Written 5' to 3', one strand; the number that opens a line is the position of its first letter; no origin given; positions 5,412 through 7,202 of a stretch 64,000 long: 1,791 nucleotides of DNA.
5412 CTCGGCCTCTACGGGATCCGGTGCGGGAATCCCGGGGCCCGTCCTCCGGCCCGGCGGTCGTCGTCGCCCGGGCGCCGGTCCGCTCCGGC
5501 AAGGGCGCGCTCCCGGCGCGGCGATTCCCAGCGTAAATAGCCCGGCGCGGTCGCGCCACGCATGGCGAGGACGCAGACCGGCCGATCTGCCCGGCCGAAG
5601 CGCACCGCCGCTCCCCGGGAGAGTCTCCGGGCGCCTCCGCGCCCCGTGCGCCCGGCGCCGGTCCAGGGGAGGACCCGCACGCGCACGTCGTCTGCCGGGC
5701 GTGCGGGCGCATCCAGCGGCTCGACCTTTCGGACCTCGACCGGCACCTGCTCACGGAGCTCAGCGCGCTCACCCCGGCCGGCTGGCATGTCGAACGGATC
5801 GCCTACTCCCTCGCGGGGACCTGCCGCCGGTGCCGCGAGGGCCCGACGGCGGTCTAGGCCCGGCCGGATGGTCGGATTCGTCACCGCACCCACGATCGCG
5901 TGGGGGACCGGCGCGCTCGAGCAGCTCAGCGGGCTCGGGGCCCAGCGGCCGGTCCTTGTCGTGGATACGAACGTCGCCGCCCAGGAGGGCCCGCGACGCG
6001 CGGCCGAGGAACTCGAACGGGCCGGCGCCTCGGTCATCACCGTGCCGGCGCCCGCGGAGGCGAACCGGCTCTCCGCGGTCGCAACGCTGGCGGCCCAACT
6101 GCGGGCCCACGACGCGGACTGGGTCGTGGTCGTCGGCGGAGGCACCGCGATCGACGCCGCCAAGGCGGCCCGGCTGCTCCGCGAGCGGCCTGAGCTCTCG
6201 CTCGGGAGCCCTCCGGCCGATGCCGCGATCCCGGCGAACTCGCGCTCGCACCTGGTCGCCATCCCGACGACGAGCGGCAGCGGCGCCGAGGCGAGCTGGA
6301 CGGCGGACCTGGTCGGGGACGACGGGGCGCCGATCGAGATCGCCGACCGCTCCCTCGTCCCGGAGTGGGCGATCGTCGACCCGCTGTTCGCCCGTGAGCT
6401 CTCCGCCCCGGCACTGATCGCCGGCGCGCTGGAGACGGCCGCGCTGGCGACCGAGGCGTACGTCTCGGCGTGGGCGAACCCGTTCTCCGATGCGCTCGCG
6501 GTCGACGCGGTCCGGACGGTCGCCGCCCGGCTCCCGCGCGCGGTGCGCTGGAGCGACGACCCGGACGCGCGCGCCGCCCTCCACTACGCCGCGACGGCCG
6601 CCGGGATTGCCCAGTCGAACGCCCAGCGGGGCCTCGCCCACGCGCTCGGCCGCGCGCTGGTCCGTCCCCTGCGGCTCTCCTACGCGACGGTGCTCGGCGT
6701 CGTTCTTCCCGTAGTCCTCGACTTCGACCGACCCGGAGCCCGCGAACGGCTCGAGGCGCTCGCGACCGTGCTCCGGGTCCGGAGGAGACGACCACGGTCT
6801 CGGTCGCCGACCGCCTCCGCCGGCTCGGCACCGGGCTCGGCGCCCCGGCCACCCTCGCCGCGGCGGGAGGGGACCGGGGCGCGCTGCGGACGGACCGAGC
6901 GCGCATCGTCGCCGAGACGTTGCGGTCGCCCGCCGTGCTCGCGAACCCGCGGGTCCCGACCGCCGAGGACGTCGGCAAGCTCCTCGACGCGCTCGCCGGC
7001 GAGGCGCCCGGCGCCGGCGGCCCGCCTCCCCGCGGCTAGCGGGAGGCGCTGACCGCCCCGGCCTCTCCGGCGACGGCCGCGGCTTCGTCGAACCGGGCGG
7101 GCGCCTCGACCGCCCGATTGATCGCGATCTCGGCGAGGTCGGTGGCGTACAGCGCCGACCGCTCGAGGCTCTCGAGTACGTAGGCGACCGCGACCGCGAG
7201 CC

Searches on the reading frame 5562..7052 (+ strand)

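Call 39: search_protein_families(library=ncbifam, proteins=[window:5562-7052:+], max_evalue=0.00001)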
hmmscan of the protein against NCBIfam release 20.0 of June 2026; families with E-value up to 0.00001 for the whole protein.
window:5562-7052:+ (496 aa): 13 families
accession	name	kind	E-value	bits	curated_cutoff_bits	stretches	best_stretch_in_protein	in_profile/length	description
NF010378.0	PRK13805.1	equivalog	4.3e-39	134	951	1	110-389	463-757/872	bifunctional acetaldehyde-CoA/alcohol dehydrogenase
NF041833.1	Fe_ADH_ErcA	equivalog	1.2e-36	126.7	550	1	109-410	8-312/382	alcohol dehydrogenase-like regulatory protein ErcA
NF058672.1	4HyButDHCUPNE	equivalog_domain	1.4e-32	113.3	500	1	116-406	14-312/378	4-hydroxybutyrate dehydrogenase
NF011998.0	PRK15454.1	equivalog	1.5e-32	112.8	556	1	149-409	71-330/395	ethanolamine utilization ethanol dehydrogenase EutG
TIGR03405.1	Phn_Fe-ADH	equivalog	2e-30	105.8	423.7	1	112-400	7-299/355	iron-containing alcohol dehydrogenase PsrA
NF050025.1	SulfAcetaldRedSarD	equivalog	2.3e-29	102.5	700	1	118-408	17-310/385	sulfoacetaldehyde reductase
NF053866.1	CholDhdGbsBBac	equivalog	1e-28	100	550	1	112-408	18-320/392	choline dehydrogenase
TIGR02638.1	lactal_redase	equivalog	1.8e-28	99.5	523.15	1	176-409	78-312/379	lactaldehyde reductase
NF007911.0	PRK10624.1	equivalog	1e-23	83.9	537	1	126-408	29-310/382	lactaldehyde reductase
NF041822.1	daptide_DH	equivalog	5.3e-22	78.2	300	1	131-338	4-216/363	daptide-type RiPP biosynthesis dehydogenase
NF007363.0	PRK09860.1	equivalog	1.1e-19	70.9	581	1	119-406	23-309/383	L-threonine dehydrogenase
TIGR04266.1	NDMA_methanol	equivalog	2.5e-12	46.3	625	1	152-409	62-323/420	NDMA-dependent methanol dehydrogenase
NF011717.0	PRK15138.1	equivalog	6.2e-08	32.1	645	1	180-400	81-307/387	alcohol dehydrogenase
